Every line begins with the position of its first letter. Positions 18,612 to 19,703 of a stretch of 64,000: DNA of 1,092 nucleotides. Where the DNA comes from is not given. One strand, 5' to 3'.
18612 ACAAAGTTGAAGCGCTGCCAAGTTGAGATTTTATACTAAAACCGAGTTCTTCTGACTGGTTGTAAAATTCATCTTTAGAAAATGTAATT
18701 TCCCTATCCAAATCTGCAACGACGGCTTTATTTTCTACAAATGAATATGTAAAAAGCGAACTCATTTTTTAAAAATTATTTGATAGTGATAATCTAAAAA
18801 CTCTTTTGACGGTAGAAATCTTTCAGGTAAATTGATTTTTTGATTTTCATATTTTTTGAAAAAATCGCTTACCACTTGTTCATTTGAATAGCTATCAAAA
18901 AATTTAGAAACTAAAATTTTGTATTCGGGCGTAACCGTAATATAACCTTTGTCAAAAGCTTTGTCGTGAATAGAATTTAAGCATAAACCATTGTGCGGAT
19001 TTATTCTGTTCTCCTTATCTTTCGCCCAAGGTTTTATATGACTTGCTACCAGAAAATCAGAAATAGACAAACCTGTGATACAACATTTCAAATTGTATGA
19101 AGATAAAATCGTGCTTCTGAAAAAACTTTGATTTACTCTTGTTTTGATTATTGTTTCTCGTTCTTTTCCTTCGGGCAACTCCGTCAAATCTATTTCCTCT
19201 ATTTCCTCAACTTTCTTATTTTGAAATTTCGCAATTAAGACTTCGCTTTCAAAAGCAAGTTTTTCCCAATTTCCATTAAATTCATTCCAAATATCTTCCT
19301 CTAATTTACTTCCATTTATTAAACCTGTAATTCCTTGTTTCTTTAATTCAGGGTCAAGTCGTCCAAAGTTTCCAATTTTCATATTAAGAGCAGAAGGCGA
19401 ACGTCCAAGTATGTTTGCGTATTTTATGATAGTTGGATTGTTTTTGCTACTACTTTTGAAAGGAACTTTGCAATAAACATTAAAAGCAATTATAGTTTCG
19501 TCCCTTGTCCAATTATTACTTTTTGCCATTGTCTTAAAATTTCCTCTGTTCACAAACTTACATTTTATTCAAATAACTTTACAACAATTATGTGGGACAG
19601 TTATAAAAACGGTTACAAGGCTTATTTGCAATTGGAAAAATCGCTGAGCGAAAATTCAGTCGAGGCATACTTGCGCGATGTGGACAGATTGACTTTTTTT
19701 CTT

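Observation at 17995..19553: Orphan two-gene nuclease module (HNH endonuclease plus translationally coupled partner) beside xerD with no methyltransferase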

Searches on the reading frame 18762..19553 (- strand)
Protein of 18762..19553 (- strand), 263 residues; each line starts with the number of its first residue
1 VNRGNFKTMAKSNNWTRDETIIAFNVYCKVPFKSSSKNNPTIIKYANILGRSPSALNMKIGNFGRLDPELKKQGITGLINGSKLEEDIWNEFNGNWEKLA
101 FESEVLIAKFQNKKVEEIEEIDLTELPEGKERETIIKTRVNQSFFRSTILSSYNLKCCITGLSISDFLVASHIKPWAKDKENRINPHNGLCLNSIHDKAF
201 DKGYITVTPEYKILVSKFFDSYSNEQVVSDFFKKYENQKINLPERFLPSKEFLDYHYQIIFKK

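Call 3: search_protein_families(library=pfam, proteins=[window:18762-19553:-], max_evalue=0.1)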
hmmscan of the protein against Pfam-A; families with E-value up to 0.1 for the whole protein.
window:18762-19553:- (263 aa): 1 family
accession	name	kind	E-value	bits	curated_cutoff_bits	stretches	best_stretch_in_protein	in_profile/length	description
PF13391.12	HNH_2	-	1.8e-12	47.4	21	1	157-207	1-65/66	HNH endonuclease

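Call 4: search_protein_families(library=padloc, proteins=[window:18762-19553:-], max_evalue=0.1)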
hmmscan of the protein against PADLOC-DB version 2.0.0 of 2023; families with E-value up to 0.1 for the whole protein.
window:18762-19553:- (263 aa): 3 families
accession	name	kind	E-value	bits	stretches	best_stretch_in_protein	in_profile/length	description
PDLC04132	HNH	-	5.1e-94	312.6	1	6-262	20-273/286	-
PDLC03546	HNH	-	2.6e-44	149.4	2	126-261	143-277/282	Type II restriction enzyme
PDLC03529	REase_II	-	4.8e-07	27.3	1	154-260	282-380/389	Type II restriction enzyme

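Call 5: search_protein_families(library=ncbifam, proteins=[window:18762-19553:-], max_evalue=0.1)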
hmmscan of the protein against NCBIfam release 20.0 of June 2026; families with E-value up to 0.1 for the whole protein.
window:18762-19553:- (263 aa): 1 family
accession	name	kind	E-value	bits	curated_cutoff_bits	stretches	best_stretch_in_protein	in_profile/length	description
NF045808.1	PT-DNA_restrict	exception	2.3e-18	66.3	180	1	103-262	131-284/284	phosphorothioated DNA-binding restriction endonuclease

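Call 6: find_homologous_proteins(query=window:18762-19553:-)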
Query window:18762-19553:- (263 aa): 3767 proteins with E <= 0.001 among 4009 candidates; the best 120 are listed.
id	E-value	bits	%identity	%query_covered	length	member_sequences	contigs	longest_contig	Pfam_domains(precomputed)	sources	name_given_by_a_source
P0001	1.2e-167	574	100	97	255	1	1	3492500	PF13391.13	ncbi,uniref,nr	ncbi:restriction endonuclease [Arachidicoccus ginsenosidimutans]|uniref:HNH endonuclease n=1 Tax=Ara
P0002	1.6e-152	524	87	97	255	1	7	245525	PF13391.13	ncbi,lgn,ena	-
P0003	1.1e-149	515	88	97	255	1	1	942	PF13391.13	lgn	-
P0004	1.6e-149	514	89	95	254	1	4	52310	PF13391.13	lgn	-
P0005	2.0e-149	514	86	97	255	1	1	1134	PF13391.13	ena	-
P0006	1.1e-147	508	86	96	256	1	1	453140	PF13391.13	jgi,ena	-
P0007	2.0e-146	504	85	97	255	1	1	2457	PF13391.13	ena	-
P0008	2.8e-146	504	85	97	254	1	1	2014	PF13391.13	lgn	-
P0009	1.1e-145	502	83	97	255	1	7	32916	PF13391.13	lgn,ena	-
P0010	6.9e-145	499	85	97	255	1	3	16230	PF13391.13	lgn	-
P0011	7.6e-145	499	85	97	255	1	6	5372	PF13391.13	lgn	-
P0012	9.8e-145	499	83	96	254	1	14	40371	PF13391.13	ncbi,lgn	-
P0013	1.4e-144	498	86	97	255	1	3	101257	PF13391.13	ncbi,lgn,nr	ncbi:MAG: HNH endonuclease [Bacteroidetes bacterium]|nr:HNH endonuclease [Bacteroidota bacterium] MC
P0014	1.6e-144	498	84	97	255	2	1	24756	PF13391.13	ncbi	ncbi:MAG: HNH endonuclease [Bergeyella sp.]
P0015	1.7e-144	498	84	95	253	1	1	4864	PF13391.13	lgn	-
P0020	4.3e-144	497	82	97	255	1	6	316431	PF13391.13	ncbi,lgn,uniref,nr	ncbi:HNH endonuclease [Chryseobacterium koreense]|uniref:Restriction endonuclease n=1 Tax=Chryseobac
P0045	6.7e-140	483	82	95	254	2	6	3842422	PF13391.13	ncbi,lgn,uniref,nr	ncbi:putative restriction endonuclease [Allomuricauda ruestringensis DSM 13258]|uniref:Restriction e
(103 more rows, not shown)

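Call 9: find_encoding_contigs(protein=P0020, flank=6000, max_places=3)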
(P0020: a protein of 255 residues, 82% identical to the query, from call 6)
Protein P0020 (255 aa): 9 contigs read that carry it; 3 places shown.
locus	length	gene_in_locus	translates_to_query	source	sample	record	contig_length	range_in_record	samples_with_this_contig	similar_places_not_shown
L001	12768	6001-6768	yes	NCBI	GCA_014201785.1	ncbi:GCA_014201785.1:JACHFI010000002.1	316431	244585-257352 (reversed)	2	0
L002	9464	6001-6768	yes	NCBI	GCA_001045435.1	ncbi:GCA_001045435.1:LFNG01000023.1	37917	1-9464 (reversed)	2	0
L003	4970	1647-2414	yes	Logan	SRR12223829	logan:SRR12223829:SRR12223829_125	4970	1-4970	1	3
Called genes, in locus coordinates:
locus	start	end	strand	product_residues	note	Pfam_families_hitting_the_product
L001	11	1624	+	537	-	PF17900:Peptidase_M1_N (faint), PF01433:Peptidase_M1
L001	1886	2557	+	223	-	-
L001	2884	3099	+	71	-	-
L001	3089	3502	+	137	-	PF01850:PIN (weak), PF13470:PIN_3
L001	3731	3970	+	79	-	-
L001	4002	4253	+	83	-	-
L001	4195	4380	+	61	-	-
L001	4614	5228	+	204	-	PF03203:MerC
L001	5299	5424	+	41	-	-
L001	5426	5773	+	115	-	PF03852:Vsr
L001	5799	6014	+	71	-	-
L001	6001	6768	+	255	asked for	PF13391:HNH_2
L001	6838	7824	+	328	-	PF09561:RE_HpaII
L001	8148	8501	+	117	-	PF05973:Gp49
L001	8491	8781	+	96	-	PF12844:HTH_19 (weak), PF01381:HTH_3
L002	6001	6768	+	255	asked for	PF13391:HNH_2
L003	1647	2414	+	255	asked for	PF13391:HNH_2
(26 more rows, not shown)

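Call 10: find_encoding_contigs(protein=P0045, flank=6000, max_places=3)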
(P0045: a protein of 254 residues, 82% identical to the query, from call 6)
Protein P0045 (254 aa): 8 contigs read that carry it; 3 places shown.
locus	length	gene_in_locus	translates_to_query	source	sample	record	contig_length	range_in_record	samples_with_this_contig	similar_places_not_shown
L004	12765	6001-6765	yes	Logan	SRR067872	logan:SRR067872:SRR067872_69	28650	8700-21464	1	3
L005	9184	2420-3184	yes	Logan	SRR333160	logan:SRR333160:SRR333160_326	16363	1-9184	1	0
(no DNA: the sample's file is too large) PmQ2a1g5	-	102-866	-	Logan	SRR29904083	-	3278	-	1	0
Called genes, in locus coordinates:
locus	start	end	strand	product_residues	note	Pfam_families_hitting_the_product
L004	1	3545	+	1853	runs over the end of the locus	PF11974:bMG3, PF01835:MG2, PF17972:bMG5, PF17962:bMG6, PF07703:A2M_BRD, PF00207:A2M, PF17973:bMG10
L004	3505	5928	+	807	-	PF00912:Transgly, PF00905:Transpeptidase, PF06832:BiPBP_C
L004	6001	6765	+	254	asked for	PF13391:HNH_2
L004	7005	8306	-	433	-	PF00009:GTP_EFTU, PF01926:MMR_HSR1, PF02421:FeoB_N, PF04548:AIG1 (weak), PF00009:GTP_EFTU, PF01926:MMR_HSR1, PF02421:FeoB_N, PF14714:KH_dom-like, +5 more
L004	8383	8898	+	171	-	-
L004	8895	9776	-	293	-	PF00071:Ras, PF00350:Dynamin_N (faint), PF01926:MMR_HSR1, PF02421:FeoB_N, PF03193:RsgA_GTPase (faint), PF00009:GTP_EFTU (weak), PF07650:KH_2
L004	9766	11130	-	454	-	PF01235:Na_Ala_symp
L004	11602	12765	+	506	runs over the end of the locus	PF12833:HTH_18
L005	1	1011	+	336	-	?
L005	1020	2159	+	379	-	PF00905:Transpeptidase (faint)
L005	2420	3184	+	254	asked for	PF13391:HNH_2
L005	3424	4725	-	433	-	PF00009:GTP_EFTU, PF01926:MMR_HSR1, PF02421:FeoB_N, PF04548:AIG1 (weak), PF00009:GTP_EFTU, PF01926:MMR_HSR1, PF02421:FeoB_N, PF14714:KH_dom-like, +5 more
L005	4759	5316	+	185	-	-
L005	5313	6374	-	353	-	PF01235:Na_Ala_symp, PF03193:RsgA_GTPase (faint), PF01926:MMR_HSR1, PF02421:FeoB_N, PF00071:Ras (weak), PF00350:Dynamin_N (faint), PF00009:GTP_EFTU (weak), PF07650:KH_2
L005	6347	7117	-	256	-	PF01235:Na_Ala_symp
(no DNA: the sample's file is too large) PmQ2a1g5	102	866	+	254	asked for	PF13391:HNH_2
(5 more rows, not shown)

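Call 12: search_solved_structures(query=window:18762-19553:-, max_evalue=1, show_alignments=2)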
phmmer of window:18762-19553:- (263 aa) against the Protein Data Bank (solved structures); distinct sequences matched with E-value up to 1: 3.
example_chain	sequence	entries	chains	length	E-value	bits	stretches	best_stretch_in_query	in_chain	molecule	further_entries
6yex_A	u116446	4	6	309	2.1e-14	56.8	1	130-262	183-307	HNH endonuclease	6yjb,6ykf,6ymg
8xsg_A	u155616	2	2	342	0.4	13.3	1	85-153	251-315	Putative glycosyltransferase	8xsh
7trb_A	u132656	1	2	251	0.86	12.2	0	202-261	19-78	Bile acid receptor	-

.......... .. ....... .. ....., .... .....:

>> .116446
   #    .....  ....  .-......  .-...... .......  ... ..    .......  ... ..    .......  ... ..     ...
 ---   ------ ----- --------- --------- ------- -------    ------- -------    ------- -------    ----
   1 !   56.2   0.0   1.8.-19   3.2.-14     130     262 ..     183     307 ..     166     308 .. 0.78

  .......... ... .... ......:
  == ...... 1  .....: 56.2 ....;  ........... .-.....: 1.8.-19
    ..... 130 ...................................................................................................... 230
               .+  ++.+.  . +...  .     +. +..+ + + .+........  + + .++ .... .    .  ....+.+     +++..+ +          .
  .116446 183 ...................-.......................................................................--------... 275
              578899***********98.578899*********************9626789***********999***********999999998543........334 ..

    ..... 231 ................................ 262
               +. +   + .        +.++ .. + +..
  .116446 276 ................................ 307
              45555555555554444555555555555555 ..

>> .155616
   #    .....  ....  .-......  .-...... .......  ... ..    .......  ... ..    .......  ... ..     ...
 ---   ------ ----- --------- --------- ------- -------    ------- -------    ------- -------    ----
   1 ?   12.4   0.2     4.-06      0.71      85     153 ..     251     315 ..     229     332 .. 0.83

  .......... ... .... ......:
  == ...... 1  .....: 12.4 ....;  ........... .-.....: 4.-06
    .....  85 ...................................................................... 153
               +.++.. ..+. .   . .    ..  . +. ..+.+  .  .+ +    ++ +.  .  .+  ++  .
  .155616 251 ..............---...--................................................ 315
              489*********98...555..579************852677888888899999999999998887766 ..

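Call 14: find_related_loci(query=window:18762-19553:-, collection=genome_contigs, flank=6000)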
Query window:18762-19553:- (263 aa) in genome_contigs; peptide patterns used: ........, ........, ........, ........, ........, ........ (x = any residue, [..] = any of these).
248 stretches matched a pattern; 176 encode a relative of the query (tblastn E <= 1e-3); the best 80 are kept; 80 distinct loci.
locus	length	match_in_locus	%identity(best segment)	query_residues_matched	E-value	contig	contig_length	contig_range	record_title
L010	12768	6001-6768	84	8-263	3e-149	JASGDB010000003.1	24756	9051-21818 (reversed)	MAG: Bergeyella sp. isolate 1M020 JMF-2106-05-0001A.bin.20_2, whole genome shotgun sequence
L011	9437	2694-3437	87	9-256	1e-147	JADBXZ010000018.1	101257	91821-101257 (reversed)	MAG: Bacteroidetes bacterium isolate M165S2SP1A01QC M165S2_18, whole genome shotgun sequence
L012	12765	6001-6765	83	9-263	5e-148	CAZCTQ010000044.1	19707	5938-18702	MAG TPA_asm: uncultured Aureispira sp. isolate binchicken_co351_87 genome assembly, contig: NODE_1585_length_19707_cov_1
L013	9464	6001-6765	82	9-263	1e-147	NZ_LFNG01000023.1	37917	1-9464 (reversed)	Chryseobacterium koreense CCUG 49689 contig23, whole genome shotgun sequence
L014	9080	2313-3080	82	8-263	8e-147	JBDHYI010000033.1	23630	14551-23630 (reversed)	MAG: Chitinophagaceae bacterium isolate AS-MESO-OLR.191 NODE_6449_length_23630_cov_15.789623, whole genome shotgun seque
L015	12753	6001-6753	85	13-263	8e-147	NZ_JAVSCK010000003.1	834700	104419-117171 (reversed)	Hwangdonia seohaensis strain HD-3 32177_scaffold3, whole genome shotgun sequence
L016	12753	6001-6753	81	13-263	4e-142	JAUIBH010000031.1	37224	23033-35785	MAG: Bacteroidia bacterium isolate 6_bin.29 NODE_1169_length_37224_cov_1.151306, whole genome shotgun sequence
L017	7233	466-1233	79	8-263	2e-141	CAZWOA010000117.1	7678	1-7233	MAG TPA_asm: uncultured Marinilabiliaceae bacterium isolate SRP294416_co3_423 genome assembly, contig: NODE_21689_length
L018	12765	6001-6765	81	9-263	4e-139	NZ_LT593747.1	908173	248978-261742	Vaginella massiliensis strain Marseille-P2517T, whole genome shotgun sequence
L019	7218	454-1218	80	9-263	8e-139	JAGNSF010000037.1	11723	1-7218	MAG: Flavobacterium sp. isolate Go_Eff_bin_279 Go_Eff_12372_length_11723_cov_9.772249, whole genome shotgun sequence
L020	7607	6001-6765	79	9-263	3e-138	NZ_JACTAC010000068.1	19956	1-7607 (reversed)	Flavobacterium macrobrachii strain an-8 68_length_19956_depth_1.03x, whole genome shotgun sequence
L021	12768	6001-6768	80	7-263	2e-138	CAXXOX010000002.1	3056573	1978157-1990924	MAG: Bacteroidales bacterium isolate 201d7cc5-cfe6-415f-8efa-99aa2e61e932 genome assembly, contig: contig_2, whole genom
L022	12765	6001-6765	80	9-263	8e-138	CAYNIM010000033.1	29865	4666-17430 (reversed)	MAG TPA_asm: uncultured Flavobacterium sp. isolate binchicken_co173_247 genome assembly, contig: NODE_5280_length_29865_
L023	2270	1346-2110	79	9-263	2e-146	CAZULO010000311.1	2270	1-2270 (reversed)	MAG TPA_asm: uncultured Flavobacterium sp. isolate SRP150892_co2_221 genome assembly, contig: NODE_102803_length_2270_co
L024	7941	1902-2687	80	2-263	7e-138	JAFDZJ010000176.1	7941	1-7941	MAG: Bacteroidetes bacterium isolate SZAS-81 CK_MAG-54__176__length-7941, whole genome shotgun sequence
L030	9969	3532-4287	80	9-263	4e-137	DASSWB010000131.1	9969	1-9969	MAG TPA_asm: Salinimicrobium sp. isolate SMAG_U611 k141_306934, whole genome shotgun sequence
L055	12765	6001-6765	78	9-263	4e-137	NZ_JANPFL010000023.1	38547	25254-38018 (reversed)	MAG: Flavobacterium sp. isolate VAR_78_concoct_270_sub VAR_78_k141_2179148, whole genome shotgun sequence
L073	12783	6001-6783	69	3-263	3e-125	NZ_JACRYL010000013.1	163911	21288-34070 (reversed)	Pedobacter fastidiosus strain CCM 8938 GCM70046310, whole genome shotgun sequence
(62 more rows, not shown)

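Call 34: find_homologous_proteins(query=L055:7166-7936:+)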
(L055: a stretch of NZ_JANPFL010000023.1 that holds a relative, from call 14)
Query L055:7166-7936:+ (257 aa): 6043 proteins with E <= 0.001 among 6659 candidates; the best 120 are listed.
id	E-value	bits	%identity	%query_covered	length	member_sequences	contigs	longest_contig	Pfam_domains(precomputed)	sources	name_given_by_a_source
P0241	2.4e-167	572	100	100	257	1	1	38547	PF13391.13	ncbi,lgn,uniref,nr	ncbi:HNH endonuclease [Flavobacterium sp.]|uniref:HNH endonuclease n=1 Tax=Flavobacterium sp. TaxID=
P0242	9.1e-161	551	96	100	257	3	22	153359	PF13391.13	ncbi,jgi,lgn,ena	ncbi:MAG: hypothetical protein RL308_3374 [Bacteroidota bacterium]|jgi:putative restriction endonucl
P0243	5.3e-160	548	96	100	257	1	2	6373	PF13391.13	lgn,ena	-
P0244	1.1e-159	547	95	100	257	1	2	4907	PF13391.13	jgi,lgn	jgi:putative restriction endonuclease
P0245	1.7e-158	544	94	100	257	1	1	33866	PF13391.13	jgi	jgi:putative restriction endonuclease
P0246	3.3e-158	543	94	100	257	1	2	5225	PF13391.13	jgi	-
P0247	6.0e-158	542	94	100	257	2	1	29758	PF13391.13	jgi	jgi:putative restriction endonuclease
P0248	2.2e-155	533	92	100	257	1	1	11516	PF13391.13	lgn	-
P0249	8.7e-152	522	89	100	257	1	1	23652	PF13391.13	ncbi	-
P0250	1.7e-151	521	89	100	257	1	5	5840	PF13391.13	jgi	jgi:putative restriction endonuclease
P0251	8.2e-151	518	89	100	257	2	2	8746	PF13391.13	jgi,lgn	jgi:putative restriction endonuclease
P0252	3.9e-150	516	88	100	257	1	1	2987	PF13391.13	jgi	jgi:putative restriction endonuclease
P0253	2.2e-149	514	88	100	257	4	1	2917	PF13391.13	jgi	jgi:putative restriction endonuclease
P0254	1.7e-148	511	88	100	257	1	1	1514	PF13391.13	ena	-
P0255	5.0e-147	506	87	100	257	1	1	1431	PF13391.13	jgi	jgi:putative restriction endonuclease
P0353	9.3e-139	479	81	100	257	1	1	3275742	PF13391.13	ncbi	ncbi:HNH endonuclease [Flavobacterium covae]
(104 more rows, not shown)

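Call 41: predict_structure(alignment_id=A2)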
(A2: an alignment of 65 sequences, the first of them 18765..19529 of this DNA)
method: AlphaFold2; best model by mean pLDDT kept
length: 255 residues; sequences in the alignment: 65
mean_pLDDT: 73.6   pTM: 0.61
mean pLDDT of the five models: 73.6, 61.9, 59.8, 59.3, 56.9
residues with pLDDT >= 90: 51; 70-90: 118; 50-70: 43; < 50: 43
segments of 3 or more residues with pLDDT < 50: 144-184
pLDDT, mean of each block of 10 residues (from residue 1): 72 92 82 92 93 87 75 83 80 87 84 65 74 64 48 40 36 37 57 84 88 87 83 64 82 84
secondary structure, 60 per line:
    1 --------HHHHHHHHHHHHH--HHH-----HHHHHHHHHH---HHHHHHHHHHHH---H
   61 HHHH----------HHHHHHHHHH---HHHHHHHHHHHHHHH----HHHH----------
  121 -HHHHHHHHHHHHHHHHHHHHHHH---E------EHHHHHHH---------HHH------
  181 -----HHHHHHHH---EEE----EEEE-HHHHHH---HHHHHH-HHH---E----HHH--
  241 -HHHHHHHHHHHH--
elements in order: H9-21 H32-41 H45-56 H60-64 H75-84 H88-102 H107-110 H122-144 H156-162 H186-193 E197-199 E204-207 H209-214 H218-223 H242-253

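Call 58: search_protein_families(library=pfam, proteins=[L018:5793-6011:+, L012:6765-7007:+, L055:5581-5799:+], max_evalue=1)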
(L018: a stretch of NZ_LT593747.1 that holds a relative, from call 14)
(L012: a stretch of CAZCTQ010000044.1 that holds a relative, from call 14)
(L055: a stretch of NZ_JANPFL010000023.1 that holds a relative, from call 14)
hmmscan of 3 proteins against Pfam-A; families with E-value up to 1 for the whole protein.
L018:5793-6011:+ (73 aa): 0 families

L012:6765-7007:+ (81 aa): 0 families

L055:5581-5799:+ (73 aa): 8 families
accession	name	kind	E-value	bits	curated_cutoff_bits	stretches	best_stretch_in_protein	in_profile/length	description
PF01381.28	HTH_3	-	1.3e-13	51.1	23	1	11-63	1-53/55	Helix-turn-helix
PF13560.12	HTH_31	-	4e-09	37.1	27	1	7-61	2-57/64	Helix-turn-helix domain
PF12844.13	HTH_19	-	6.9e-08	32.7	30.2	1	8-66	1-59/64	Helix-turn-helix domain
PF13443.12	HTH_26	-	3.4e-07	30.9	22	1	14-67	5-59/63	Cro/C1-type HTH DNA-binding domain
PF13413.12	HTH_25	-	5.5e-05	23.3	24.6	1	13-43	4-34/62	Helix-turn-helix domain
PF13744.12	HTH_37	-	0.0076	16.5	27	1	2-61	14-74/80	Helix-turn-helix domain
PF22909.1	Caulimovir_coat_dom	-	0.034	14.9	27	1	18-65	11-58/113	Caulimovirus coat protein, conserved domain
PF24250.1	HVO_2718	-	0.18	12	30.3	1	7-62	112-166/173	Transcription regulator HVO_2718-like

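Call 59: search_protein_families(library=padloc, proteins=[L018:5793-6011:+, L055:7166-7936:+, L030:4287-5063:+, L073:6789-7448:+], max_evalue=0.01)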
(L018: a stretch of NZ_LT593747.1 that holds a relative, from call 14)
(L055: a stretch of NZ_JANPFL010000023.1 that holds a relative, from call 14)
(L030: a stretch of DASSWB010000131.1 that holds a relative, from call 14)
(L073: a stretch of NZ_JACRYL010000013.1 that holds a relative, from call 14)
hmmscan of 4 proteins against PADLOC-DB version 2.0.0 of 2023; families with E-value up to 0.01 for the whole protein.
L018:5793-6011:+ (73 aa): 0 families

L055:7166-7936:+ (257 aa): 3 families
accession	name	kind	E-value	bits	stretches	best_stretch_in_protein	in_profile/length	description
PDLC04132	HNH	-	1.5e-91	304.5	1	1-256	23-273/286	-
PDLC03546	HNH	-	6.9e-40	134.8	2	130-255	153-277/282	Type II restriction enzyme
PDLC03529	REase_II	-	2.4e-05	21.7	1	149-251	283-377/389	Type II restriction enzyme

L030:4287-5063:+ (259 aa): 1 family
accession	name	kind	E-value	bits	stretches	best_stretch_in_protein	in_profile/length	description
PDLC03563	REase_II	-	1.9e-47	160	1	38-258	147-363/366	Type II restriction enzyme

L073:6789-7448:+ (220 aa): 1 family
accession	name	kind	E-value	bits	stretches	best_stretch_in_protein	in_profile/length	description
PDLC03563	REase_II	-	7.6e-23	79.1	1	59-219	195-364/366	Type II restriction enzyme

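Call 71: find_encoding_contigs(protein=P0353, flank=6000, max_places=2)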
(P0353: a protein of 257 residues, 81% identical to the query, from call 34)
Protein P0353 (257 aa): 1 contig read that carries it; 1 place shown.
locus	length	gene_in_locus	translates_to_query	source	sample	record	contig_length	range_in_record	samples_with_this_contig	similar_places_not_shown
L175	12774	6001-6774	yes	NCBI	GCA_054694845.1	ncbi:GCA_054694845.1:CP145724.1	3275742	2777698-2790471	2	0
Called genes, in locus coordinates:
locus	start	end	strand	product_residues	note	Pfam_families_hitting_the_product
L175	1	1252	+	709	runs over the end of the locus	PF01642:MM_CoA_mutase, PF02310:B12-binding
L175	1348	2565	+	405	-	PF00145:DNA_methylase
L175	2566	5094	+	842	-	PF13589:HATPase_c_3, PF02518:HATPase_c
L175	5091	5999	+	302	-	-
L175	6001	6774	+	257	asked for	PF13391:HNH_2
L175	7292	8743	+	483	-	PF00324:AA_permease, PF13520:AA_permease_2, PF13906:AA_permease_C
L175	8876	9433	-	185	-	-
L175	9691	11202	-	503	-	PF00082:Peptidase_S8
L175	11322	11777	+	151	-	PF01668:SmpB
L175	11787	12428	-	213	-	PF01135:PCMT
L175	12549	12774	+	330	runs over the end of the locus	PF02445:NadA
